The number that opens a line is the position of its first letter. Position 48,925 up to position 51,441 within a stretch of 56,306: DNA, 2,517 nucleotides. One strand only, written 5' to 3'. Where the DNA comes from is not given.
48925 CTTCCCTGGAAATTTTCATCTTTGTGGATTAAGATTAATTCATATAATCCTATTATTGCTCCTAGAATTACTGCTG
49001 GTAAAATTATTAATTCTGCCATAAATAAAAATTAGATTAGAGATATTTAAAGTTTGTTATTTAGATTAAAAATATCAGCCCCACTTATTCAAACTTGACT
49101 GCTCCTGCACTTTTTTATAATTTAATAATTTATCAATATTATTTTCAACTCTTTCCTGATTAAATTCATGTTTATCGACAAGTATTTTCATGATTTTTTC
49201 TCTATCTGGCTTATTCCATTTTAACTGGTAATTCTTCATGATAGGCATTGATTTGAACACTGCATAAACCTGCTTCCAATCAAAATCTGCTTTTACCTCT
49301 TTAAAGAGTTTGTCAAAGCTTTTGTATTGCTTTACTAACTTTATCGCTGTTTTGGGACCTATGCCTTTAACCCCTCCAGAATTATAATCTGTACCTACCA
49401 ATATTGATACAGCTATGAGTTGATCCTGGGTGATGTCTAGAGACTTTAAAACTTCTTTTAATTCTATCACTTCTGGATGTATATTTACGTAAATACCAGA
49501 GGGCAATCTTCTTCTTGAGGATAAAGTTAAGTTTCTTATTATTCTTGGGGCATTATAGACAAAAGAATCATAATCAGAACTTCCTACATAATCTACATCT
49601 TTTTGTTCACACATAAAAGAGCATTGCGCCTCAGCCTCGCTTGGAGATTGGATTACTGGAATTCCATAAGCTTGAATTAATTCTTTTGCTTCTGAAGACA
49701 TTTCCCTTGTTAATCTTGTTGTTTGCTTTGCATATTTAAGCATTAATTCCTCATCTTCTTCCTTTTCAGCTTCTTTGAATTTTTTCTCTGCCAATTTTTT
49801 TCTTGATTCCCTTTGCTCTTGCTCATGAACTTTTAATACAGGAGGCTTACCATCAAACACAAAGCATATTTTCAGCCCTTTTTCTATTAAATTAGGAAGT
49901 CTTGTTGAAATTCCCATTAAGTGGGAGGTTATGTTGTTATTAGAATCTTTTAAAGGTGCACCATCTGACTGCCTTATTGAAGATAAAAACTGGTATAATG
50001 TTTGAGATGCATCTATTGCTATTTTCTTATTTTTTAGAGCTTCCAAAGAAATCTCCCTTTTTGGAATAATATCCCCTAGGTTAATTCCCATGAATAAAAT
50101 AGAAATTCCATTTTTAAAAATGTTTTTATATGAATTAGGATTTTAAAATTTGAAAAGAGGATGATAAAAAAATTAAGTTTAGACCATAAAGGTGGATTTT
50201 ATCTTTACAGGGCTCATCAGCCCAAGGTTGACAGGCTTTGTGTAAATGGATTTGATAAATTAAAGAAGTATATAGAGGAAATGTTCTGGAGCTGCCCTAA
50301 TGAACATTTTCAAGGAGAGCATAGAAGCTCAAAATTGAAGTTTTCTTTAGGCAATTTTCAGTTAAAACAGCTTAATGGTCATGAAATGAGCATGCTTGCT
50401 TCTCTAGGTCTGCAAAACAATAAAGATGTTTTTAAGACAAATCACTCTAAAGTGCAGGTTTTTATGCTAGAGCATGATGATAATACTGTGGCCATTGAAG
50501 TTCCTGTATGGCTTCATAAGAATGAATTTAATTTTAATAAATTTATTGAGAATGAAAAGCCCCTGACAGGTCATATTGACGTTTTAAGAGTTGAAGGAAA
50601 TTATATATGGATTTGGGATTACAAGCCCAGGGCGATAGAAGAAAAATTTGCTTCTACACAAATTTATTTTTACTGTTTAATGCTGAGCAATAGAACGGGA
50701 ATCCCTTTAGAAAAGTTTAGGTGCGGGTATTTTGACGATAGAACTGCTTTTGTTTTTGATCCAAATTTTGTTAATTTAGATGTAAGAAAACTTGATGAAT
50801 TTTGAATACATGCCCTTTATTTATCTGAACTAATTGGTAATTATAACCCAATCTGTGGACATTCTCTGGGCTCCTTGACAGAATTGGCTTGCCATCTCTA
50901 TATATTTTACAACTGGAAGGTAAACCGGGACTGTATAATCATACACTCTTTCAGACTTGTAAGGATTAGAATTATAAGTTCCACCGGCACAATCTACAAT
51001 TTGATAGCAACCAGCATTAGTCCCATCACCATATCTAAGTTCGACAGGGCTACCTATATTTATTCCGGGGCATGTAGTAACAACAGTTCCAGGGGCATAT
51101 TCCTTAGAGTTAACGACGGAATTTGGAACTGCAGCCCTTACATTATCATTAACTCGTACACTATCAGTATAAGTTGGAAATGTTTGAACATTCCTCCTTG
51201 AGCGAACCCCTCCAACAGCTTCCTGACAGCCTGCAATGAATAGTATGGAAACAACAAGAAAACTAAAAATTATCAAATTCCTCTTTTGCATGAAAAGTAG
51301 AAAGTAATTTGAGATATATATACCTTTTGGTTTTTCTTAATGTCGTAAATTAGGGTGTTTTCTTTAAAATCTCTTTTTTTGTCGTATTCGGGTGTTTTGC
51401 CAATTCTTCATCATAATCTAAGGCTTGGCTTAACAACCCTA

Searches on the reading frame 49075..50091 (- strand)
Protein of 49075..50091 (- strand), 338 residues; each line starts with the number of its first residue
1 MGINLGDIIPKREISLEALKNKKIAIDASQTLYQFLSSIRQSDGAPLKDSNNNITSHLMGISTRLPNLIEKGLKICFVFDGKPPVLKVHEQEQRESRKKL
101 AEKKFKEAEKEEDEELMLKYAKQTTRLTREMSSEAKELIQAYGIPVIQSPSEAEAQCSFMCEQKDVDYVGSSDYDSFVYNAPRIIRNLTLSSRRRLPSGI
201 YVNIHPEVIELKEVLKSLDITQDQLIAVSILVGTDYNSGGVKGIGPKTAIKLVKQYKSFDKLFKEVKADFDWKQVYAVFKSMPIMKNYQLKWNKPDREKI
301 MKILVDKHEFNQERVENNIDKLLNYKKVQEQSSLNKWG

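Call 21: find_encoding_contigs(protein=window:49075-50091:-, flank=10000, max_places=6)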
Protein window:49075-50091:- (338 aa): 2 contigs read that carry it; 2 places shown.
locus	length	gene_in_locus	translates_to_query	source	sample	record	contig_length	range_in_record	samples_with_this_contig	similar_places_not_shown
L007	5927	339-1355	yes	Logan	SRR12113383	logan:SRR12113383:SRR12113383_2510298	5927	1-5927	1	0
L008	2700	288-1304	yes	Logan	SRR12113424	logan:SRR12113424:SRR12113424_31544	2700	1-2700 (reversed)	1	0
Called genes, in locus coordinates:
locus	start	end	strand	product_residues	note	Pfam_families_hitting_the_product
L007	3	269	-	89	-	?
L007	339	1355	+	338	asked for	PF00752:XPG_N, PF00867:XPG_I, PF01367:5_3_exonuc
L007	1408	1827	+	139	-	-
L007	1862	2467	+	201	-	PF09622:DUF2391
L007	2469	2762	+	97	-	-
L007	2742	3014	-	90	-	-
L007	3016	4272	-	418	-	-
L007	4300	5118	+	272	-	PF25133:TYW2_N_2, PF02475:TRM5-TYW2_MTfase, PF13847:Methyltransf_31 (weak)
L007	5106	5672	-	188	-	PF01728:FtsJ, PF13489:Methyltransf_23 (faint)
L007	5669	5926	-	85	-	?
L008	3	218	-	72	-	?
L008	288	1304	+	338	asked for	PF00752:XPG_N, PF00867:XPG_I, PF01367:5_3_exonuc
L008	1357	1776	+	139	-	-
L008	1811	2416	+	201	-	PF09622:DUF2391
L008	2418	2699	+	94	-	?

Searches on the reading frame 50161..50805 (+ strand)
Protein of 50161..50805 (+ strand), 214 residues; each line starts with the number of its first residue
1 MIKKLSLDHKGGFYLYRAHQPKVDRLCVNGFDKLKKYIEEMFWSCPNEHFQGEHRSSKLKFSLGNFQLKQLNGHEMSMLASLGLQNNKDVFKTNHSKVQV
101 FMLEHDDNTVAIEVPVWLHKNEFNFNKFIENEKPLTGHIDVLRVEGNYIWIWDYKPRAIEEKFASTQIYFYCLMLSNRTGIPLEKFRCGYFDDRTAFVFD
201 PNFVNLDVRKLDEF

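Call 22: search_protein_families(library=ncbifam, proteins=[window:50161-50805:+], max_evalue=0.01)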
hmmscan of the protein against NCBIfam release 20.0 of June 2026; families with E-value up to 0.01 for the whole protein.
window:50161-50805:+ (214 aa): 0 families

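Call 23: find_encoding_contigs(protein=window:50161-50805:+, flank=10000, max_places=8)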
Protein window:50161-50805:+ (214 aa): no gene with exactly this product is on record in the collection.

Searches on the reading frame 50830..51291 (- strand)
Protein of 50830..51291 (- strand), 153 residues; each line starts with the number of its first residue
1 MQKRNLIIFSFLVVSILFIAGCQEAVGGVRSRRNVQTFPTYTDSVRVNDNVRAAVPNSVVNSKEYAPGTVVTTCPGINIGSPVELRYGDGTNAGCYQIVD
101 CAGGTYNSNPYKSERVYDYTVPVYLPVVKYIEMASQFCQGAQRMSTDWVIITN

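Call 20: find_encoding_contigs(protein=window:50830-51291:-, flank=10000, max_places=6)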
Protein window:50830-51291:- (153 aa): no gene with exactly this product is on record in the collection.

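Call 22: search_protein_families(library=ncbifam, proteins=[window:50830-51291:-], max_evalue=0.01)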
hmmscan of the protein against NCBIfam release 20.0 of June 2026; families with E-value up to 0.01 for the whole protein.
window:50830-51291:- (153 aa): 0 families
